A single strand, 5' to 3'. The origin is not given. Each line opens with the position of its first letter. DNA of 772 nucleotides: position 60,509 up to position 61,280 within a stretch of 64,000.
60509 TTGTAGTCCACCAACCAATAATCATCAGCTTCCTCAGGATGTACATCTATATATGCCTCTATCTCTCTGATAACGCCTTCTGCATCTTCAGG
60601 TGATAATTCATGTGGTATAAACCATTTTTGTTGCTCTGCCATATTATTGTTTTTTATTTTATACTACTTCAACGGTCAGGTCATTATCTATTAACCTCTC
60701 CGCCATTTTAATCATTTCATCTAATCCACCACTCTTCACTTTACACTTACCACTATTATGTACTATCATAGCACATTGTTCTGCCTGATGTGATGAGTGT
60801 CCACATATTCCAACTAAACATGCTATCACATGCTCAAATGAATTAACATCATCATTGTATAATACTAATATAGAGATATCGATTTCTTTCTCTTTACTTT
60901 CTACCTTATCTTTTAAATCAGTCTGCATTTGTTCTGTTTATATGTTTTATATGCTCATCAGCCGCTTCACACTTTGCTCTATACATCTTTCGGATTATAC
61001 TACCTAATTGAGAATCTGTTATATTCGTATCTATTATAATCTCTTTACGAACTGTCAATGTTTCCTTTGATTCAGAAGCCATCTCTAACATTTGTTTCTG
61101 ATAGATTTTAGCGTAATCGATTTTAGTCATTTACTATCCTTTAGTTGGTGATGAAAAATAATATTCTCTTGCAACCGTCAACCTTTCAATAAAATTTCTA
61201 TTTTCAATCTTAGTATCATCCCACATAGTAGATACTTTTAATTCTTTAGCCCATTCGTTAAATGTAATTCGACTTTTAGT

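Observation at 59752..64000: Phage-encoded proteostasis module: GroEL, ClpS-like adaptor, Hsp20 and tmRNA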

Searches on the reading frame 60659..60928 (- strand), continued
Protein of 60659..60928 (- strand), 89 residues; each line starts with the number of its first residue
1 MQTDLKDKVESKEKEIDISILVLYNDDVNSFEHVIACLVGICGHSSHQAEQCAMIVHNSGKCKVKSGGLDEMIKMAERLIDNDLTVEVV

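Call 40: find_encoding_contigs(protein=P0033, flank=8000, max_places=2)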
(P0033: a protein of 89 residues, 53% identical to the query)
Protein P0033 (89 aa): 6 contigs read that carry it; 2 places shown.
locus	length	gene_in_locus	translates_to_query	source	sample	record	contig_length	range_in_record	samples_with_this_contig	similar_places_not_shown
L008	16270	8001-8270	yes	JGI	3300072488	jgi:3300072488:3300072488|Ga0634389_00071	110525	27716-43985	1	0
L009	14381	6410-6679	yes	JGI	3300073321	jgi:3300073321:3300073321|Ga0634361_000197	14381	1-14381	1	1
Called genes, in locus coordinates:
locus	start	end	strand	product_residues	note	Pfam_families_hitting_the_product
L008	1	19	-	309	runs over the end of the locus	PF01471:PG_binding_1, PF09374:PG_binding_3 (faint), PF01510:Amidase_2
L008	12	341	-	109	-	-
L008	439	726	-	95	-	-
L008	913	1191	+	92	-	-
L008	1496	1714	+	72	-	-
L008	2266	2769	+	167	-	-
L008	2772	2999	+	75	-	-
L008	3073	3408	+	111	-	-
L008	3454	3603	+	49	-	-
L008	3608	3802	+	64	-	-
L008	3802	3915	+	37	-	-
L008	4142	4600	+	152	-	-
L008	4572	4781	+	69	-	-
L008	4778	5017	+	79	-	PF13730:HTH_36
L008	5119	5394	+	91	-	-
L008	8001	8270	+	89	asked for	PF02617:ClpS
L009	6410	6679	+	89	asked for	PF02617:ClpS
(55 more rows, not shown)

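Call 41: find_encoding_contigs(protein=P0026, flank=8000, max_places=2)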
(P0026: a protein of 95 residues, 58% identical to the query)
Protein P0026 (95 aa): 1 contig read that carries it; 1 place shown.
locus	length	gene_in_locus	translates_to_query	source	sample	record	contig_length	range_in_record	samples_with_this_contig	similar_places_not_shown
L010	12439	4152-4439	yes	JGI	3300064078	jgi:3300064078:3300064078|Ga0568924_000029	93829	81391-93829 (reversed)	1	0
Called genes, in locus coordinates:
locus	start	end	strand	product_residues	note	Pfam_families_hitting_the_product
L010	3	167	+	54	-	?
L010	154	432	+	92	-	-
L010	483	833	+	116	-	-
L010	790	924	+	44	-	-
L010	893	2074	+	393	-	PF09967:DUF2201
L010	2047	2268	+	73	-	-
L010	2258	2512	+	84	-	-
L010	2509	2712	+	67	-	-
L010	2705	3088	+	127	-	-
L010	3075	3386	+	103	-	-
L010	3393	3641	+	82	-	-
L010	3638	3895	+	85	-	-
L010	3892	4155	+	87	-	-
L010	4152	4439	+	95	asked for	PF02617:ClpS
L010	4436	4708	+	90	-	-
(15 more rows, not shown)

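Call 42: fold_search(model_id=the predicted structure, library=pdb)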
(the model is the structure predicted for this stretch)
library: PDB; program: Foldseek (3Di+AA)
matches with E <= 10: 288; with E <= 0.001: 35
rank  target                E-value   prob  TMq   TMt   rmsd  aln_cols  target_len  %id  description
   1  9b1p_A                1.6e-06  1.00  0.78  0.89   0.8        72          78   24  Mycolicibacterium smegmatis ClpS with TrpSer dipeptide and Mg2+ (released 2024-12-11)
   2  9ayn_B                2.3e-06  1.00  0.79  0.91   0.7        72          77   24  Mycolicibacterium smegmatis ClpS with bound Ni2+ (released 2024-12-11)
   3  9ayo_B                2.8e-06  1.00  0.79  0.92   0.7        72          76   24  Mycolicibacterium smegmatis ClpS with bound PheAla and Ni2+ (released 2024-12-11)
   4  9ayn_A                3.7e-06  1.00  0.78  0.87   0.8        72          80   24  Mycolicibacterium smegmatis ClpS with bound Ni2+ (released 2024-12-11)
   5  9ayo_A                4.2e-06  1.00  0.77  0.91   0.8        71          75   24  Mycolicibacterium smegmatis ClpS with bound PheAla and Ni2+ (released 2024-12-11)
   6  2wa8_C                1.5e-05  1.00  0.73  0.64   8.9       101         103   20  Structural basis of N-end rule substrate recognition in Escherichia coli by the ClpAP adaptor protein ClpS - The Phe p (released 2009-04-28)
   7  7d34_A                2.0e-05  1.00  0.77  0.87   0.8        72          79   22  AtClpS1-peptide complex (released 2021-04-28)
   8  2wa8_A                3.3e-05  1.00  0.73  0.74   2.4        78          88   20  Structural basis of N-end rule substrate recognition in Escherichia coli by the ClpAP adaptor protein ClpS - The Phe p (released 2009-04-28)
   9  3o2b_C                4.0e-05  1.00  0.73  0.62   2.4        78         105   20  E. coli ClpS in complex with a Phe N-end rule peptide (released 2011-12-14)
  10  3o2h_A                4.8e-05  1.00  0.65  0.61   3.0        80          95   21  E. coli ClpS in complex with a Leu N-end rule peptide (released 2011-12-14)
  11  4o2x_B                5.5e-05  1.00  0.76  0.16   3.4        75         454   27  Structure of a malarial protein (released 2014-12-24)
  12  4o2x_A                5.9e-05  1.00  0.75  0.15   1.1        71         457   28  Structure of a malarial protein (released 2014-12-24)
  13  1mbx_C                5.9e-05  1.00  0.70  0.71   2.1        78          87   20  CRYSTAL STRUCTURE ANALYSIS OF ClpSN WITH TRANSITION METAL ION BOUND (released 2002-12-11)
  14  3gq1_A                6.7e-05  1.00  0.78  0.81   0.9        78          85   18  The structure of the caulobacter crescentus clpS protease adaptor protein in complex with a WLFVQRDSKE decapeptide (released 2009-05-05)
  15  1r6q_D                6.7e-05  1.00  0.69  0.66   2.1        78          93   20  ClpNS with fragments (released 2005-02-15)
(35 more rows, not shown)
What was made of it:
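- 60659..60928 (-): clpS, 89 aa: a Bacteroidota-type N-degron adaptor homologue. Foldseek top hits are all ClpS (call 42).
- On ClpS (PF02617): The top 38 Foldseek PDB hits are ClpS, with target TM-scores up to 0.92 and rmsd 0.7-0.8 A (call 42).
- Checked: The top 38 PDB Foldseek hits are all ClpS, with rmsd 0.7-0.8 A for the best (call 42).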

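Call 44: find_related_loci(query=A1, collection=viral_contigs, flank=10000)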
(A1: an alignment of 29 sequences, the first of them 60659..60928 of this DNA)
Query A1 (89 aa) in viral_contigs; peptide patterns used: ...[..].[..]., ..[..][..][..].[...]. (x = any residue, [..] = any of these).
383 stretches matched a pattern; 205 encode a relative of the query (tblastn E <= 1e-3); the best 80 are kept; 80 distinct loci.
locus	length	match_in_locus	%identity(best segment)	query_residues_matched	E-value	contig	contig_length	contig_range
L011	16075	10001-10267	96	1-89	2e-53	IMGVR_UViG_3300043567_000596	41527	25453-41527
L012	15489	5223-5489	96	1-89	2e-53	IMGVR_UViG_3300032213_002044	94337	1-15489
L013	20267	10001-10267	93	1-89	5e-53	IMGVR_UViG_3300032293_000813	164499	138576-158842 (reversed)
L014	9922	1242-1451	54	17-86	2e-23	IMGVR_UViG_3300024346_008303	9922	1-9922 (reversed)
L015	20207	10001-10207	57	21-89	5e-23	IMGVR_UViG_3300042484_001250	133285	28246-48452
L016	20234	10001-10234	51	8-88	5e-23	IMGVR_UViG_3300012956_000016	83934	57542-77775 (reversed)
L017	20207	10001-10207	57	21-89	5e-23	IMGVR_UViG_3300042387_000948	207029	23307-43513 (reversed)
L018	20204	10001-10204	53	21-88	4e-23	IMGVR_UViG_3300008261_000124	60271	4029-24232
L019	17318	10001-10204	62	21-88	4e-23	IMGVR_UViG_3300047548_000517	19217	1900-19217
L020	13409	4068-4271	54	21-88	1e-22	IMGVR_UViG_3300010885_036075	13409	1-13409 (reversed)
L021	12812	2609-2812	56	21-88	3e-22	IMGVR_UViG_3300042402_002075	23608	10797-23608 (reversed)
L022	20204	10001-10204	56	21-88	3e-22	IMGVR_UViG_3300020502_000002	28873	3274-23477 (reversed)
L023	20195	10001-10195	58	21-85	3e-22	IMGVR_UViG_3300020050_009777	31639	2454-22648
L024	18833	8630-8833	56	21-88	6e-22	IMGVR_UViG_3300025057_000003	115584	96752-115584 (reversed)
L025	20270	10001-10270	46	1-88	6e-22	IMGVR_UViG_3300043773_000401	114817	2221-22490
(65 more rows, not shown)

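Call 55: find_related_loci(query=A1, collection=genome_contigs, flank=5000)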
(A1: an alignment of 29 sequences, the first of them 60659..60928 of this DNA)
Query A1 (89 aa) in genome_contigs; peptide patterns used: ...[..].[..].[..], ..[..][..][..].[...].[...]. (x = any residue, [..] = any of these).
600 stretches matched a pattern (row limit reached: there are more); 582 encode a relative of the query (tblastn E <= 1e-3); the best 80 are kept; 80 distinct loci.
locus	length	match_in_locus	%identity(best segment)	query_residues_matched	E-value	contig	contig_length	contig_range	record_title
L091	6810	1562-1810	53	6-88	4e-25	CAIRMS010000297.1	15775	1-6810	MAG: uncultured Flavobacteriales bacterium isolate Loclat_bin-16007 genome assembly, contig: bin-16007:297/397, whole ge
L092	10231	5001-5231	55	13-89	3e-25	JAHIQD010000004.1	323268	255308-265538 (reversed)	MAG: Bacteroidetes bacterium isolate KR13_S3.mb.99 KR13_S3.mb.99_k141_156706, whole genome shotgun sequence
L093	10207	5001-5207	61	21-89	4e-25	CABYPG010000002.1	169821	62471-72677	MAG: uncultured Bacteroidetes bacterium isolate AG-894-L18 genome assembly, contig: AG-894-L18_NODE_2, whole genome shot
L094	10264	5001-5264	50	2-89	1e-24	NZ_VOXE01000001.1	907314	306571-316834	Chryseobacterium sp. strain legu1 contig1, whole genome shotgun sequence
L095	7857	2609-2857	51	7-89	2e-24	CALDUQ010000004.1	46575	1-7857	MAG: uncultured Flavobacteriaceae bacterium isolate L4_Bin_Bin_91_sub_1 genome assembly, contig: c_000000374181, whole g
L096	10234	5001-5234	55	7-89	2e-24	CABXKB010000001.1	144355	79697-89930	MAG: uncultured Bacteroidetes bacterium isolate AG-319-F16 genome assembly, contig: AG-319-F16_NODE_1, whole genome shot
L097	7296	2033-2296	47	2-89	2e-24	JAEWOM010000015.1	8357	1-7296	MAG: Bacteroidetes bacterium isolate OH_SBlB_61 k127_1475232, whole genome shotgun sequence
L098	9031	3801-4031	55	13-89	4e-24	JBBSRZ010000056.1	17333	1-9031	MAG: Flavobacteriales bacterium isolate SVL1_sbin.51 SVL1_sbin.51_K_606483_L_17333_cov_11.2710, whole genome shotgun seq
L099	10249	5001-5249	47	6-88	8e-24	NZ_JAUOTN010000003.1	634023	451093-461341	Pontibacter coccineus strain BT731 NODE_3_length_634023_cov_37.213097, whole genome shotgun sequence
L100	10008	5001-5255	47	5-89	1e-23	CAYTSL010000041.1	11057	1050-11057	MAG TPA_asm: uncultured Flavobacteriaceae bacterium isolate SRP155585_co2_15 genome assembly, contig: NODE_4286_length_1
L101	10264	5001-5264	47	2-89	2e-23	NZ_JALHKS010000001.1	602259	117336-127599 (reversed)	Chryseobacterium salipaludis strain LZ-2022a C.s_ctg001, whole genome shotgun sequence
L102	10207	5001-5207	54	21-89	2e-23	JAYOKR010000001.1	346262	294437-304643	MAG: Flavobacteriaceae bacterium isolate 139572_S173_metabat_bins_2.tsv.083 NODE_4_length_346262_cov_21.037660, whole ge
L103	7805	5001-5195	62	21-85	2e-23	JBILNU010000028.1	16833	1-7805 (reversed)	MAG: Flavobacterium sp. isolate ME2017-09-22_3300042362_group7_bin87 Rohwer_bin906_scaffold_1153_c1, whole genome shotgu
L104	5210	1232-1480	49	6-88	2e-23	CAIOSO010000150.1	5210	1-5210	MAG: uncultured Flavobacteriales bacterium isolate Kiruna_bin-11606 genome assembly, contig: bin-11606:150/191, whole ge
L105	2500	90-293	57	21-88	4e-23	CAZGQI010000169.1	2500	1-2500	MAG TPA_asm: uncultured Comamonadaceae bacterium isolate binchicken_co293_283 genome assembly, contig: NODE_93531_length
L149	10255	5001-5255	42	5-89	9e-22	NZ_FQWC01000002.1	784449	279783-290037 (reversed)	Flavobacterium defluvii strain DSM 17963, whole genome shotgun sequence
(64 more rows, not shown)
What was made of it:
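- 60659..60928 (-): The nearest cellular relatives are Bacteroidota (call 55).
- The top cellular ClpS relatives are almost all Bacteroidota, at 40-62% identity (call 55).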

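Call 58: search_protein_families(library=pfam, max_evalue=0.01, proteins=[L149:4078-4947:+, L149:5324-6604:+])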
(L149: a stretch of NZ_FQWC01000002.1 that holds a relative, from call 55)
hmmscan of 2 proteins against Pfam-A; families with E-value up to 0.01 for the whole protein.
L149:4078-4947:+ (289 aa): 7 families
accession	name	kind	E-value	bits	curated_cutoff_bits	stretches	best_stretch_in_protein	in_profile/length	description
PF06325.19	PrmA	-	1.7e-43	149.7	22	1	48-286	53-292/296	Ribosomal protein L11 methyltransferase (PrmA)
PF05175.20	MTS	-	4.1e-08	33.5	23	1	140-226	19-105/170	Methyltransferase small domain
PF13847.12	Methyltransf_31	-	2.5e-05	24.4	27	1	154-230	3-82/145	Methyltransferase domain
PF13489.12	Methyltransf_23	-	6.4e-05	23.2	27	1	147-226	15-88/164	Methyltransferase domain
PF13649.12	Methyltransf_25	-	0.00035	21.6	27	1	159-230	2-75/97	Methyltransferase domain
PF03848.20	TehB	-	0.00059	19.8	20.4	1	153-227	29-103/193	Tellurite resistance protein TehB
PF01135.25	PCMT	-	0.0059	16.8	20.3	1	140-212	60-133/210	Protein-L-isoaspartate(D-aspartate) O-methyltransferase (PCMT)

L149:5324-6604:+ (426 aa): 1 family
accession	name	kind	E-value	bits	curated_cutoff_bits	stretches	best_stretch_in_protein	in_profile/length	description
PF04116.19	FA_hydroxylase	-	3.3e-26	92.7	31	1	84-217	2-132/132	Fatty acid hydroxylase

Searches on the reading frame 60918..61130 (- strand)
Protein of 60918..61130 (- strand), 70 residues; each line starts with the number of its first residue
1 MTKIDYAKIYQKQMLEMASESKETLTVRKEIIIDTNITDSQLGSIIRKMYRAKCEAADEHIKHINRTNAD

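Call 6: search_protein_families(library=pfam, proteins=[window:60918-61130:-], max_evalue=0.01)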
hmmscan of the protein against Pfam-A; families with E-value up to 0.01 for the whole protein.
window:60918-61130:- (70 aa): 0 families

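Call 22: search_protein_families(library=phrogs, max_evalue=0.001, proteins=[window:60918-61130:-])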
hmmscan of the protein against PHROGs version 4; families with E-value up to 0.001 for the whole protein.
window:60918-61130:- (70 aa): 0 families
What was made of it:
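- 60918..61130 (-): ORF70, function unknown. Its stop overlaps the clpS start by 11 nt, so it is probably translationally coupled. No Pfam or PHROG hit (calls 6, 22).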
